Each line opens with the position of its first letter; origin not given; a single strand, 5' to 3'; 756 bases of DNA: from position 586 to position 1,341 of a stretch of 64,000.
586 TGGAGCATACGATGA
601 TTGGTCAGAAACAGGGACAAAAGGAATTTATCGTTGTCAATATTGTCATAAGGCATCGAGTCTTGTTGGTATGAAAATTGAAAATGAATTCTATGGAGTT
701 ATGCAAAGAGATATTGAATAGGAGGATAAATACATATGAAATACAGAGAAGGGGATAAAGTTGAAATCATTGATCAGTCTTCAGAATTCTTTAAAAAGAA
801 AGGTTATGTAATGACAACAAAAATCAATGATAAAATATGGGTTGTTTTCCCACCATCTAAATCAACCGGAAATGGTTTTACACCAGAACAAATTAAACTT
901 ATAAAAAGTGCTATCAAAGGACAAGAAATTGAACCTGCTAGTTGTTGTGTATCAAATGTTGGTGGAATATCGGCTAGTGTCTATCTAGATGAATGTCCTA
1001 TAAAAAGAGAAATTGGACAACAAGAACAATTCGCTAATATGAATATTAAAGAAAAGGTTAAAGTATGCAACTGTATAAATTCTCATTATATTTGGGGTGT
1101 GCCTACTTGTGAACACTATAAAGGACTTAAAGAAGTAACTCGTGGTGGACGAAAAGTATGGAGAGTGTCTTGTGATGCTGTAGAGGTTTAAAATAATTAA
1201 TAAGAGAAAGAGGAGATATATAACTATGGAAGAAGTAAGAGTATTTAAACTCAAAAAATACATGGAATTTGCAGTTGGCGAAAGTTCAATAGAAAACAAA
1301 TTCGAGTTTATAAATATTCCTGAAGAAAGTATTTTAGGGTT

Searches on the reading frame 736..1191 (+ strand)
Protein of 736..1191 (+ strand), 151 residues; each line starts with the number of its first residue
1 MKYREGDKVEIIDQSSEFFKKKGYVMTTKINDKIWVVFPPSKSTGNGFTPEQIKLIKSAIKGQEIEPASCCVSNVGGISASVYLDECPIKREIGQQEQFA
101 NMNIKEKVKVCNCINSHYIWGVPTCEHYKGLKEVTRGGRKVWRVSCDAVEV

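Call 41: search_protein_families(library=pfam, alignment_id=A4, max_evalue=0.00001)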
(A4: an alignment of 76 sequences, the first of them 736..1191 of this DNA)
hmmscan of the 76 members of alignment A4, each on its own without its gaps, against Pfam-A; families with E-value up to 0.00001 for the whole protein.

A. member 1, window:736-1191:+ (151 aa): 0 families

B. families by the number of members that match (of 76 scanned): 30 families (the first 25 are shown)
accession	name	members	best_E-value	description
PF07733.18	DNA_pol3_alpha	1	2.9e-68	Bacterial DNA polymerase III alpha NTPase domain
PF17657.6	DNA_pol3_finger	1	1.8e-39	Bacterial DNA polymerase III alpha subunit finger domain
PF02811.25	PHP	1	7.4e-38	PHP domain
PF01145.31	Band_7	1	9.9e-30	SPFH domain / Band 7 family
PF17975.6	RNR_Alpha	1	1.5e-29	Ribonucleotide reductase alpha domain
PF01551.29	Peptidase_M23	1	1.9e-27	Peptidase family M23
PF07282.18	Cas12f1-like_TNB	1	2.7e-21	Cas12f1-like, TNB domain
PF17989.7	ALP_N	1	7.6e-21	Actin like proteins N terminal domain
PF14072.11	DndB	1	1.1e-20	DNA-sulfur modification-associated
PF03477.21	ATP-cone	1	2.4e-19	ATP cone domain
PF13245.12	AAA_19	1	2.9e-18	AAA domain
PF13604.12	AAA_30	1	3e-18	AAA domain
PF14579.12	HHH_6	1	5.1e-18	Helix-hairpin-helix motif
PF01368.27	DHH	1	1.8e-17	DHH family, N-terminal domain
PF00692.24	dUTPase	1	1.7e-15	dUTPase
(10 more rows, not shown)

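Call 42: search_protein_families(library=padloc, alignment_id=A4, max_evalue=0.00001)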
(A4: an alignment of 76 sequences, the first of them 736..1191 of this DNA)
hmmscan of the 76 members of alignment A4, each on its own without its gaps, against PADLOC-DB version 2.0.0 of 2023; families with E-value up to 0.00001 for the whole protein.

A. member 1, window:736-1191:+ (151 aa): 0 families

B. families by the number of members that match (of 76 scanned): 36 families (the first 25 are shown)
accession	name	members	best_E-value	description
PDLC04140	mad8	2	1.3e-12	mads_8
PDLC00932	Cas12u3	1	1.2e-119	Cas12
PDLC01699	Cas12f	1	1.6e-118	CAS-V-F; effector__SPE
PDLC01734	typeIV_RecD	1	1.4e-46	RecD_0_IVD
PDLC01672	Cas12f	1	6.6e-37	CAS-V-F; effector__SPE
PDLC05064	PDC-S68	1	6.5e-34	-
PDLC01148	RecD_like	1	2.9e-31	RecD/Tra ATPase fused to N-terminal HHH domain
PDLC01691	Cas12f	1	4e-30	CAS-V-F; effector__SPE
PDLC05065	PDC-S68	1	2e-28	-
PDLC01677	Cas12f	1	2.9e-26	Cas14b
PDLC01673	Cas12f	1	3.6e-26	CAS-V-F; effector__SPE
PDLC05066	PDC-S68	1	4.5e-25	-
PDLC01039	Csx1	1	9.3e-21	found elsewhere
PDLC01676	Cas12f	1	3.5e-20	Cas14a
PDLC04475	PDC-M16A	1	2.2e-19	-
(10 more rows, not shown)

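Call 83: search_protein_families(library=phrogs, alignment_id=A4, max_evalue=1e-8)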
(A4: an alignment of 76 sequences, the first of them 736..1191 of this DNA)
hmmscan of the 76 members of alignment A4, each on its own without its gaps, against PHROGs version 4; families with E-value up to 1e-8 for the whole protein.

A. member 1, window:736-1191:+ (151 aa): 0 families

B. families by the number of members that match (of 76 scanned): 65 families (the first 25 are shown)
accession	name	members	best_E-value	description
phrog_953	-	2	1.3e-63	HNH endonuclease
phrog_374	-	2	3.2e-39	HNH endonuclease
phrog_4538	-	2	1.3e-26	-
phrog_405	-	1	1e-269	DNA polymerase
phrog_367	-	1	7.4e-170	ribonucleotide reductase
phrog_2484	-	1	2.3e-153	RecJ-like ssDNA exonuclease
phrog_4412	-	1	2e-152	exonuclease V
phrog_11165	-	1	8.5e-106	DNA polymerase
phrog_12219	-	1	3.5e-86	DNA polymerase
phrog_5156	-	1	2.1e-72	-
phrog_200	-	1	4.1e-65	lipoprotein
phrog_6721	-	1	1.2e-60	-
phrog_7513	-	1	4.8e-58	-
phrog_691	-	1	5.5e-47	partition protein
phrog_21652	-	1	1.6e-46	DNA polymerase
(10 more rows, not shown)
